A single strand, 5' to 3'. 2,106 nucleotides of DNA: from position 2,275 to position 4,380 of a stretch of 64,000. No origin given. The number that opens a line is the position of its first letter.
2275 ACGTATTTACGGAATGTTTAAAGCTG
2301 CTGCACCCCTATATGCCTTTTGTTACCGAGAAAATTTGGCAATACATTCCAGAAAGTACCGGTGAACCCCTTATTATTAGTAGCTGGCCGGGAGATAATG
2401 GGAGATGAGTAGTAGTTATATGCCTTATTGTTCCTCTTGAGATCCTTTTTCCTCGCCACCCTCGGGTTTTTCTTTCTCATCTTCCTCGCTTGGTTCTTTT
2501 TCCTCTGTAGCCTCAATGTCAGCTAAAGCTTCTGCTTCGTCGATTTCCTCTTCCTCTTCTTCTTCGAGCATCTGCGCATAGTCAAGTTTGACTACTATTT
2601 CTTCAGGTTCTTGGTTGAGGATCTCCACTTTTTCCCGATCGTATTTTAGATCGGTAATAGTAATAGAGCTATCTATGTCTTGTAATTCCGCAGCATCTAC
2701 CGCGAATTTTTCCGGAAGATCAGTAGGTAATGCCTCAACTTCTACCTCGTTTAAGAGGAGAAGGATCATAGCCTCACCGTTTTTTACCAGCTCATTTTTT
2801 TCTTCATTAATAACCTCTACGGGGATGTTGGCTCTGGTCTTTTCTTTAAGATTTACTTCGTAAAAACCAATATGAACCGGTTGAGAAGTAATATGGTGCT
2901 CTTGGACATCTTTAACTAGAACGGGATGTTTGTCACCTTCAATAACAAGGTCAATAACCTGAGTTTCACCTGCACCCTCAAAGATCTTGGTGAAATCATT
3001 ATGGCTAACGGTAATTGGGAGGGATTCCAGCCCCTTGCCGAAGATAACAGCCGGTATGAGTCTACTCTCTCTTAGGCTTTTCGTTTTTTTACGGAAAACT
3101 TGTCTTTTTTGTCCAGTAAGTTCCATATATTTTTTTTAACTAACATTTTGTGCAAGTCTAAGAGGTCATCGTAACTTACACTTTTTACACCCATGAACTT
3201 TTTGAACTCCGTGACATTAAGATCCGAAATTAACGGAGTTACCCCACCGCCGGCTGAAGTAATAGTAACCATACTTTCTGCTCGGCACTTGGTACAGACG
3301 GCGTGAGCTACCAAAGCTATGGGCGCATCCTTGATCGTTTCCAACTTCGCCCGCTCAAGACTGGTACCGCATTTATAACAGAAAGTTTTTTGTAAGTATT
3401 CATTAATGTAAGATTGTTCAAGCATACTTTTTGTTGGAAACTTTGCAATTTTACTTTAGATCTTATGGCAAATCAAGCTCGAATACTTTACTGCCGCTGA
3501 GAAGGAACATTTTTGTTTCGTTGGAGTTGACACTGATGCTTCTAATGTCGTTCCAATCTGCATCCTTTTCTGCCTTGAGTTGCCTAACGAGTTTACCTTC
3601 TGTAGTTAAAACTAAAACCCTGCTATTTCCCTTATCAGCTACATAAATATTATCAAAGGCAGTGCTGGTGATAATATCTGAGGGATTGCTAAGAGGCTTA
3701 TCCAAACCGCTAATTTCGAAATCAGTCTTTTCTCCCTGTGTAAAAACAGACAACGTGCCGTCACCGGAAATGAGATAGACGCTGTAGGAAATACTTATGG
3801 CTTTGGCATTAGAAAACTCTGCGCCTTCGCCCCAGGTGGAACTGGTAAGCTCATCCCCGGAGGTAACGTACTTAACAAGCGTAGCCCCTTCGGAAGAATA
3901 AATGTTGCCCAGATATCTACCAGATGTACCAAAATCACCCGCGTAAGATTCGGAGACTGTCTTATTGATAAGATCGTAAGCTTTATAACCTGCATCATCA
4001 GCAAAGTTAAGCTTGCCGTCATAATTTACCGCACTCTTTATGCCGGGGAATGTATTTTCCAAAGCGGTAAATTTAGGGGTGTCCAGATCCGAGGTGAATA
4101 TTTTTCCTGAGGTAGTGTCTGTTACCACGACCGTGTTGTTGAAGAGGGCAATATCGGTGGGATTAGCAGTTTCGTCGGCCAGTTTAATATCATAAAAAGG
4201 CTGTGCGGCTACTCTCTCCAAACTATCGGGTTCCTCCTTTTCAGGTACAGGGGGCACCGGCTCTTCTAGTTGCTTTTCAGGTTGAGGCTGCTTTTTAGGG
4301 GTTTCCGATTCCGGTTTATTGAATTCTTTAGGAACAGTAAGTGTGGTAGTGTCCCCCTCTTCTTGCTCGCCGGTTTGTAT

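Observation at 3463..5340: Receptor-like membrane protein: cytoplasmic PP2C/SpoIIE-like domain fused through a TM helix to an extracellular beta-propeller-repeat domain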

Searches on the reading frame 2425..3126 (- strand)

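Call 3: search_protein_families(library=pfam, proteins=[window:2425-3126:-], max_evalue=1)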
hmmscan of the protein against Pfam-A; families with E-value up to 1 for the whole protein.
window:2425-3126:- (233 aa): 2 families
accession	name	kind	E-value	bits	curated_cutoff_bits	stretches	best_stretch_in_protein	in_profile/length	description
PF01386.24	Ribosomal_L25p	-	1.3e-20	74.1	23.6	1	3-88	1-82/82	Ribosomal L25p family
PF14693.11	Ribosomal_TL5_C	-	1.1e-12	48.5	27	1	97-181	2-80/84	Ribosomal protein TL5, C-terminal domain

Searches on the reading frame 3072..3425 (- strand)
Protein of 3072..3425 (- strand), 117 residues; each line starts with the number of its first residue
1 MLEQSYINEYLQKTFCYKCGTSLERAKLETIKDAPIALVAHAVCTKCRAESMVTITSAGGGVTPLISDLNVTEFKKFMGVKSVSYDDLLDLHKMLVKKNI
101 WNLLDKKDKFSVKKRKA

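Call 3: search_protein_families(library=pfam, proteins=[window:3072-3425:-], max_evalue=1)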
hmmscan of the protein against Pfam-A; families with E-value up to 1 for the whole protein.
window:3072-3425:- (117 aa): 8 families
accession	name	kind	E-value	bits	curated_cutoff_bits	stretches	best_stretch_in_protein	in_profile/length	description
PF12773.13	DZR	-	0.00085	19.9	27.3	1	13-50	12-33/45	Double zinc ribbon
PF16919.11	PknG_rubred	-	0.056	13.9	28.5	1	12-47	35-64/74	Protein kinase G rubredoxin domain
PF24042.1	DUF7351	-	0.059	13.6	31.2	1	11-56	64-109/177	Domain of unknown function (DUF7351)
PF06569.16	DUF1128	-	0.078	13.5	27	1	80-99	33-52/71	Protein of unknown function (DUF1128)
PF04828.22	GFA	-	0.16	12.5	24.3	0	9-25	67-83/115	Glutathione-dependent formaldehyde-activating enzyme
PF18912.6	DZR_2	-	0.16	12.2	27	0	11-26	34-49/56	Double zinc ribbon domain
PF08772.16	Zn_ribbon_NOB1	-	0.35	11.4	24.9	1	11-33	21-44/72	Nin one binding (NOB1) Zn-ribbon like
PF13240.11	Zn_Ribbon_1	-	0.58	10.5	25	1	14-23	14-23/23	zinc-ribbon domain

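Call 4: search_protein_families(library=ncbifam, proteins=[window:3072-3425:-], max_evalue=1)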
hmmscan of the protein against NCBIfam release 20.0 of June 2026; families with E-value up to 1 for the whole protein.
window:3072-3425:- (117 aa): 5 families
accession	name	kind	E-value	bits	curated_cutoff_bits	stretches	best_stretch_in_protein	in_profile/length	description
NF052237.1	biotin_BsaP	equivalog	0.027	14.5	39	1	15-59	1-44/53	biotin synthase auxiliary protein BsaP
NF005630.0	PRK07377.1-6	equivalog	0.087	12.6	149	1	64-110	96-142/187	hypothetical protein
NF053594.1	AAT_Rv3722c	equivalog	0.11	11.2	435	1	50-99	244-294/412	aspartate aminotransferase type Ic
NF011149.0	PRK14559.1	equivalog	0.14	10.8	374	1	12-52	14-52/642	serine/threonine phosphatase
NF007146.0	PRK09585.2-6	equivalog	0.16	10.7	440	1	9-64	246-302/391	anhydro-N-acetylmuramic acid kinase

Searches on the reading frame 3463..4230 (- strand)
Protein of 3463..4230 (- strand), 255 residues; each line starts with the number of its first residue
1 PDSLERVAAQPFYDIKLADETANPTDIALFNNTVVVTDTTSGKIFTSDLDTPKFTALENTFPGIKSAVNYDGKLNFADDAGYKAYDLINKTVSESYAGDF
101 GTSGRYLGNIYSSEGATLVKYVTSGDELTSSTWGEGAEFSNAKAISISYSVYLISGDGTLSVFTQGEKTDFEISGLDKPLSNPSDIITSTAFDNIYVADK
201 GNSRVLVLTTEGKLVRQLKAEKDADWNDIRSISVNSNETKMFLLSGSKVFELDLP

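Call 9: search_protein_families(library=pfam, proteins=[window:3463-4230:-], max_evalue=10)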
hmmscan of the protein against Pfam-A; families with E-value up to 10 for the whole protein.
window:3463-4230:- (255 aa): 4 families
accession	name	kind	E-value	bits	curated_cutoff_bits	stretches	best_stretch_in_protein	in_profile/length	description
PF01436.27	NHL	-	1.1e-06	28.8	20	2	193-207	13-27/28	NHL repeat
PF17170.10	DUF5128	-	0.0044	16.7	22.9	1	190-254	53-119/321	6-bladed beta-propeller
PF14269.12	Arylsulfotran_2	-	0.053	13.3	27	1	13-61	202-253/301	Arylsulfotransferase (ASST)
PF00458.25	WHEP-TRS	-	0.11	13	32.5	1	210-229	7-25/53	WHEP-TRS domain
